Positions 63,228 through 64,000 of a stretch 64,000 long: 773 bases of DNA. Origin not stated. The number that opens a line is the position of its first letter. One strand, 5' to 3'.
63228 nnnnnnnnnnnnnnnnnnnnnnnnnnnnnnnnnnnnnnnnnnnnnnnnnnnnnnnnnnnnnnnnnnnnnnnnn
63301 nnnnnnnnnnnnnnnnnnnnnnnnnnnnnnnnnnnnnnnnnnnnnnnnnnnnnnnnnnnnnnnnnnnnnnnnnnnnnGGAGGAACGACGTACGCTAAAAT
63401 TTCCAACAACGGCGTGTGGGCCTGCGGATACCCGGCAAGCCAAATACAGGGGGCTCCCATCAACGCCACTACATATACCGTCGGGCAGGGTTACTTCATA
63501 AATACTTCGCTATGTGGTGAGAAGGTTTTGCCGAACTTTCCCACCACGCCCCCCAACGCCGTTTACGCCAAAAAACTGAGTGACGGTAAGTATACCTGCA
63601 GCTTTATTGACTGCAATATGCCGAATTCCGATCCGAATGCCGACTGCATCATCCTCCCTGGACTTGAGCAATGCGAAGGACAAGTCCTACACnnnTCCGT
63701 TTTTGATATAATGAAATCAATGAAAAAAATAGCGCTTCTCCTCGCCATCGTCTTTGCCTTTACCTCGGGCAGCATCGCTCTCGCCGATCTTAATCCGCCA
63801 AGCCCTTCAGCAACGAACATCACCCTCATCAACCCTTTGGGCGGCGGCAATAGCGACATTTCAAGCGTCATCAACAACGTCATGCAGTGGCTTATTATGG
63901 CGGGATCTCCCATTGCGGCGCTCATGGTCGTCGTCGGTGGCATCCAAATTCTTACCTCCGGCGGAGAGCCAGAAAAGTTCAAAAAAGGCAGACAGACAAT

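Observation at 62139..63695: T4SS-pilin-like (TrbC/VirB2 family) protein fused to a large Cys-rich extracellular domain: candidate pilus-tip or surface adhesin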

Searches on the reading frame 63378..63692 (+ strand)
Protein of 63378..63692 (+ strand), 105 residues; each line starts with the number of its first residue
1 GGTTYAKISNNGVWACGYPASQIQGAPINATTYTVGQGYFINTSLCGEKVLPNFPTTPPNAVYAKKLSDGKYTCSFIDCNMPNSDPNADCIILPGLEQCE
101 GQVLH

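Call 48: predict_structure(alignment_id=A3)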
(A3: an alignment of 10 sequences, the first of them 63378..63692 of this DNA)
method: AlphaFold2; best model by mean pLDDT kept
length: 105 residues; sequences in the alignment: 10
mean_pLDDT: 85.6   pTM: 0.78
mean pLDDT of the five models: 85.6, 85.4, 85.3, 84.5, 83.7
residues with pLDDT >= 90: 55; 70-90: 36; 50-70: 14; < 50: 0
segments of 3 or more residues with pLDDT < 50: none
pLDDT, mean of each block of 10 residues (from residue 1): 89 94 93 92 93 66 87 89 88 81 57
secondary structure, 60 per line:
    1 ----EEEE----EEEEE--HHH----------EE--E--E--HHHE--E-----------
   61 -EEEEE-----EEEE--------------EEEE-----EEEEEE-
elements in order: E5-8 E13-17 E62-66 E72-75 E90-93 E99-104

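Call 54: fold_search(model_id=the predicted structure, library=pdb)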
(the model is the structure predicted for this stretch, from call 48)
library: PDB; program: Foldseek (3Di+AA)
matches with E <= 10: 113; with E <= 0.001: 0
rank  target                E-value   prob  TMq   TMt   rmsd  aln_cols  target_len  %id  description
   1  4tkn_A                1.7e+00  0.03  0.21  0.11  10.4       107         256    8  Structure of the SNX17 FERM domain bound to the second NPxF motif of KRIT1 (released 2014-07-30)
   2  6lwt_B                2.0e+00  0.04  0.19  0.12   6.4        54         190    9  Crystal structure of Staphylococcal Superantigen-Like protein 10 (released 2021-02-10)
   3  4tkn_B                2.2e+00  0.03  0.22  0.12  10.4       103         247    8  Structure of the SNX17 FERM domain bound to the second NPxF motif of KRIT1 (released 2014-07-30)
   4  1oey_J                2.4e+00  0.05  0.32  0.32  11.4       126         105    6  Heterodimer of p40phox and p67phox PB1 domains from human NADPH oxidase (released 2003-07-29)
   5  4tkn_C                2.9e+00  0.05  0.18  0.09   6.2        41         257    7  Structure of the SNX17 FERM domain bound to the second NPxF motif of KRIT1 (released 2014-07-30)
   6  8eey_E                3.3e+00  0.04  0.15  0.14   6.1        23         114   17  Cas7-11 in complex with DR-mismatched target RNA, Csx29 and Csx30 (released 2022-11-16)
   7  1c1y_B                3.3e+00  0.03  0.24  0.29   8.9        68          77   16  CRYSTAL STRUCTURE OF RAP.GMPPNP IN COMPLEX WITH THE RAS-BINDING-DOMAIN OF C-RAF1 KINASE (RAFRBD). (released 1999-08-02)
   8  4chk_C                3.5e+00  0.04  0.26  0.29  10.0        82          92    8  Crystal Structure of the ARF5 oligomerization domain (released 2014-04-16)
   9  5zq0_A                3.5e+00  0.02  0.14  0.04   5.6        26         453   23  Crystal structure of spRlmCD with U747loop RNA (released 2018-10-24)
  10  4l23_A                4.3e+00  0.03  0.19  0.03   6.4        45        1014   11  Crystal Structure of p110alpha complexed with niSH2 of p85alpha and PI-103 (released 2014-01-01)
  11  9nti_B                4.6e+00  0.06  0.20  0.05   4.6        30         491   13  Chimeric Adenosine deaminase growth factor (ADGF) apoenzyme (released 2025-06-25)
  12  4e74                  4.6e+00  0.03  0.23  0.23   9.4        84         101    7  Crystal structure of the RHO GTPASE BINDING DOMAIN of Plexin A4A (released 2012-03-28)
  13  1sij                  4.9e+00  0.07  0.12  0.01   2.0        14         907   28  Crystal structure of the Aldehyde Dehydrogenase (a.k.a. AOR or MOP) of Desulfovibrio gigas covalently bound to [AsO3]- (released 2004-07-27)
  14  8iuf_E2               4.9e+00  0.05  0.18  0.05   3.6        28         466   25  Cryo-EM structure of Euglena gracilis super-complex I+III2+IV, composite (released 2024-02-28)
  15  8jof_MODEL_1_A        4.9e+00  0.02  0.20  0.23   9.6        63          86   16  solution-structure of Ras Binding Domain (RBD) in C-RAF (released 2024-06-12)
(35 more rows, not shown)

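Call 59: search_solved_structures(query=A3, max_evalue=10)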
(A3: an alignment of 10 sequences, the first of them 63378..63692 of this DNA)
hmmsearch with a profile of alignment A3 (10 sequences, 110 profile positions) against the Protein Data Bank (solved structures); distinct sequences matched with E-value up to 10: 0.

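Call 60: search_protein_families(library=pfam, proteins=[window:63378-63692:+], max_evalue=0.1)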
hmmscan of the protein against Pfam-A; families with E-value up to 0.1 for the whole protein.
window:63378-63692:+ (105 aa): 1 family
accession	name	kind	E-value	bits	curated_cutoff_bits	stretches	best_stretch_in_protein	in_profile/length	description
PF07880.17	T4_gp9_10_N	-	0.049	14.1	25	1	10-67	52-108/175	Bacteriophage T4 gp9/10-like protein, N-terminal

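Call 70: fold_search(model_id=the predicted structure, library=viral)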
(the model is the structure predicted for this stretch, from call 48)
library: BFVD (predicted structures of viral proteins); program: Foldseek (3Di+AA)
matches with E <= 10: 340; with E <= 0.001: 0
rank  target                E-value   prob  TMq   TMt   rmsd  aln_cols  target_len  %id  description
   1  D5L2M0                5.7e-01  0.09  0.26  0.17  10.5        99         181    8  Uncharacterized protein [uncultured virus]
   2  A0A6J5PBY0            6.9e-01  0.07  0.24  0.28  11.7       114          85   12  Uncharacterized protein [uncultured Caudovirales phage]
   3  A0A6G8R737            9.0e-01  0.04  0.13  0.03   8.9        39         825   18  (no name in the UniProt tables at hand)
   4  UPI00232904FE         9.6e-01  0.05  0.23  0.20  11.9       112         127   10  (no name look-up for this kind of identifier)
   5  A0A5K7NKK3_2          1.0e+00  0.07  0.21  0.03  13.4        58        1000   16  (no name in the UniProt tables at hand)
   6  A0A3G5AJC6            1.0e+00  0.06  0.23  0.06  14.3        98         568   17  TNF receptor-associated factor 3-like isoform X1 [Sylvanvirus sp.]
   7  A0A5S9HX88            1.0e+00  0.04  0.22  0.19  13.5       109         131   18  Uncharacterized protein [Tenacibaculum phage PTm1]
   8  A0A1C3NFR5            1.1e+00  0.21  0.25  0.13   2.7        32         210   19  (no name in the UniProt tables at hand)
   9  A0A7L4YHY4            1.1e+00  0.05  0.23  0.14  14.4       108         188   12  Uncharacterized protein [Dickeya phage Ds9CZ]
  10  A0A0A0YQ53            1.2e+00  0.06  0.17  0.24   5.5        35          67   23  Uncharacterized protein [Flavobacterium phage FCL-2]
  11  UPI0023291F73         1.6e+00  0.06  0.22  0.15   9.6        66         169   15  (no name look-up for this kind of identifier)
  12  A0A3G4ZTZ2            1.7e+00  0.08  0.13  0.08   2.1        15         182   47  GIY-YIG nuclease [Edafosvirus sp.]
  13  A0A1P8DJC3            1.8e+00  0.02  0.19  0.12  11.3       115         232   15  (no name in the UniProt tables at hand)
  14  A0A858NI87            2.0e+00  0.06  0.19  0.24   7.1        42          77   19  (no name in the UniProt tables at hand)
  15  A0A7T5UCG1            2.0e+00  0.03  0.15  0.13   7.5        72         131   11  (no name in the UniProt tables at hand)
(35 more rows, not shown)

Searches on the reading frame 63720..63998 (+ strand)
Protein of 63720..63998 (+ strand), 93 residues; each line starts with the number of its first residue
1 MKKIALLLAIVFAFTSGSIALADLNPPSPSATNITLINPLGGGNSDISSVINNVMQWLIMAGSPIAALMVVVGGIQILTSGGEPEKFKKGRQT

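Call 3: search_protein_families(library=pfam, proteins=[window:63720-63998:+], max_evalue=1)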
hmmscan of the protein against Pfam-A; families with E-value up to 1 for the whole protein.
window:63720-63998:+ (93 aa): 6 families
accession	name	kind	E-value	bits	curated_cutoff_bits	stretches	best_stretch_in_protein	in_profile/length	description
PF18895.5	T4SS_pilin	-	2.5e-07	31.1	26.6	1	46-90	4-47/71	Type IV secretion system pilin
PF04956.18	TrbC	-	0.0066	17.1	27.9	1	5-83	13-74/98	TrbC/VIRB2 pilin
PF03733.18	YccF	-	0.011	16.8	27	1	57-83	6-32/51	Inner membrane component domain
PF24612.2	Ig_TgrO1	-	0.059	14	27.9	1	18-51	39-72/81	TgrO1-like, immunoglobulin-like domain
PF02706.20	Wzz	-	0.067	13.9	25.5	1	2-87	14-87/91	Chain length determinant protein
PF04070.17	DUF378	-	0.28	11.5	25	0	1-25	3-27/60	Domain of unknown function (DUF378)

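Call 4: search_protein_families(library=ncbifam, proteins=[window:63720-63998:+], max_evalue=1)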
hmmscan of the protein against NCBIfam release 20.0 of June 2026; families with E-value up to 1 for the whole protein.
window:63720-63998:+ (93 aa): 0 families
